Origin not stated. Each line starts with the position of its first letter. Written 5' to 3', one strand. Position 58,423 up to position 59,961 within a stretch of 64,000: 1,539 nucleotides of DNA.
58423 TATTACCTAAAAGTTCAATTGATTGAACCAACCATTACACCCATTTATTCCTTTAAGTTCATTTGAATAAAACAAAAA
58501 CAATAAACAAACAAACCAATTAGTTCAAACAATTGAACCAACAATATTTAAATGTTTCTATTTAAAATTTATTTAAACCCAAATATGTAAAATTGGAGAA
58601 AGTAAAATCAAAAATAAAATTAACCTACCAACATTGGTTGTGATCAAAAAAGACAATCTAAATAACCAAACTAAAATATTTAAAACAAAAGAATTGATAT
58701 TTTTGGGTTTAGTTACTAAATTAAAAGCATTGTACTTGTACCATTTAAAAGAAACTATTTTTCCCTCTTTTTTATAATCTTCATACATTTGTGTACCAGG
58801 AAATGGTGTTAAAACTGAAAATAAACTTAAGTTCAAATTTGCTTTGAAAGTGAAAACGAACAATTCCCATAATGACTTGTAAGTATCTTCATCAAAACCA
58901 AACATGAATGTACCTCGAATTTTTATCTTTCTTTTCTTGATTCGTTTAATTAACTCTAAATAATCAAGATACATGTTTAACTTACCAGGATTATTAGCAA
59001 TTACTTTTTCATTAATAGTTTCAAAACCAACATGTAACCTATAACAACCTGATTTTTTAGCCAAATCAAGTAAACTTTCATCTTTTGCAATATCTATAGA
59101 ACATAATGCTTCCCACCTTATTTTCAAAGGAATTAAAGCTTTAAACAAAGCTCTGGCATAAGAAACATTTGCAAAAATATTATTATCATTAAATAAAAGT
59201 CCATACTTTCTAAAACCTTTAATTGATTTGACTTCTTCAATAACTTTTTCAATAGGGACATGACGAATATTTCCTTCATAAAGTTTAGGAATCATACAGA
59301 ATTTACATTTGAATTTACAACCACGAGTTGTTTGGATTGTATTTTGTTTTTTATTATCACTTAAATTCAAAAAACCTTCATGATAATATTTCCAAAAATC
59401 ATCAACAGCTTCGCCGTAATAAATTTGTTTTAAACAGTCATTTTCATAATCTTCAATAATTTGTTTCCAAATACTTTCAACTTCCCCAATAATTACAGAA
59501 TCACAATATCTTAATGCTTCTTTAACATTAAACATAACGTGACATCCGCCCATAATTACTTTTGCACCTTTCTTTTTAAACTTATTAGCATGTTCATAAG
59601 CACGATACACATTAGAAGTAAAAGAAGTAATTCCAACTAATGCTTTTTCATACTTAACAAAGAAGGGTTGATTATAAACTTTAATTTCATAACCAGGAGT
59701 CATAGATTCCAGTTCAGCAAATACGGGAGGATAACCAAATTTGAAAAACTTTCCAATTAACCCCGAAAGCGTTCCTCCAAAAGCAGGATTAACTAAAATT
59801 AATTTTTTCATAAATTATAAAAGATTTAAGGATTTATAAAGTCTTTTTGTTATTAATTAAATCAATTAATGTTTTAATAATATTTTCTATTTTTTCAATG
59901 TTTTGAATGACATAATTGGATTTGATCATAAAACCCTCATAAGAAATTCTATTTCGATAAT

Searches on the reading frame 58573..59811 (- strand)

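Call 16: search_protein_families(library=ncbifam, proteins=[window:58573-59811:-], max_evalue=0.001)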
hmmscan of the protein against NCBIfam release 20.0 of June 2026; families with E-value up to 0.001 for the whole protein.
window:58573-59811:- (412 aa): 21 families
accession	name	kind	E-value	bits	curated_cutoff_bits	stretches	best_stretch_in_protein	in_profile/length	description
TIGR03471.1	HpnJ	equivalog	2.2e-23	82.9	577.6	1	158-354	199-395/472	hopanoid biosynthesis associated radical SAM protein HpnJ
TIGR02026.1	BchE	equivalog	1.4e-19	70.4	481.35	1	152-386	190-423/497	magnesium-protoporphyrin IX monomethyl ester anaerobic oxidative cyclase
TIGR04013.1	B12_SAM_MJ_1487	hypoth_equivalog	1.4e-18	66.9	251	1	54-198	40-193/382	TIGR04013 family B12-binding domain/radical SAM domain-containing protein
TIGR04479.1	bcpD_PhpK_rSAM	subfamily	7.8e-17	60.8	600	1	154-316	239-401/504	PhpK family radical SAM P-methyltransferase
TIGR04072.2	rSAM_ladder_B12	equivalog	1.6e-16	60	360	1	77-350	92-376/443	lipid biosynthesis B12-binding/radical SAM protein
TIGR04014.1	B12_SAM_MJ_0865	equivalog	4.4e-15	55.4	360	1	158-344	162-356/434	methyl-coenzyme M reductase glutamine C-methyltransferase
NF038361.1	rSAM_Sden_1168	equivalog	1.6e-12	46.8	575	1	153-356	279-483/560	Sden_1168 family B12-binding radical SAM P-methyltransferase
TIGR00089.1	TIGR00089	subfamily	2e-11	43.3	251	1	66-317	53-311/429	MiaB/RimO family radical SAM methylthiotransferase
NF033070.1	rSAM_AprD4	equivalog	5.7e-11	42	500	1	155-367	195-410/456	AprD4 family radical SAM diol-dehydratase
NF050148.1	rSAM_ApyD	equivalog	1.4e-10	40.3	750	1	159-363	202-409/645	RiPP biosynthesis radical SAM protein ApyD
NF040542.1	rSAM_RCCLKC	equivalog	1.3e-09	37.8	450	1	158-226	182-250/423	arsinothricin biosynthesis radical SAM protein ArsL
NF040546.1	rSAM_CUAEP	equivalog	1.6e-09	37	500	1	159-304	174-321/468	CUAEP/CCAEP-tail radical SAM (seleno)protein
TIGR04367.1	HpnR_B12_rSAM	equivalog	1.1e-08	34.1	650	1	157-349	187-376/490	hopanoid C-3 methylase HpnR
TIGR04295.1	B12_rSAM_oligo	hypoth_equivalog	2.1e-08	33.3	400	1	153-269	197-307/422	TIGR04295 family B12-binding domain-containing radical SAM protein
TIGR01579.1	MiaB-like-C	equivalog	7.4e-08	32.1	357.05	1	77-197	60-180/416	tRNA (N(6)-L-threonylcarbamoyladenosine(37)-C(2))-methylthiotransferase MtaB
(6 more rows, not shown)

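Call 17: search_protein_families(library=pfam, proteins=[window:58573-59811:-], max_evalue=0.001)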
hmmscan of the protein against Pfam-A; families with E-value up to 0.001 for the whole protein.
window:58573-59811:- (412 aa): 2 families
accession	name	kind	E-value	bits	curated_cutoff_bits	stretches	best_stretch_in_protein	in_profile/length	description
PF04055.27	Radical_SAM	-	3.5e-17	63.5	29.5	1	159-318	1-163/166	Radical SAM superfamily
PF02310.24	B12-binding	-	0.00023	21.4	32.1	1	58-114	54-116/121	B12 binding domain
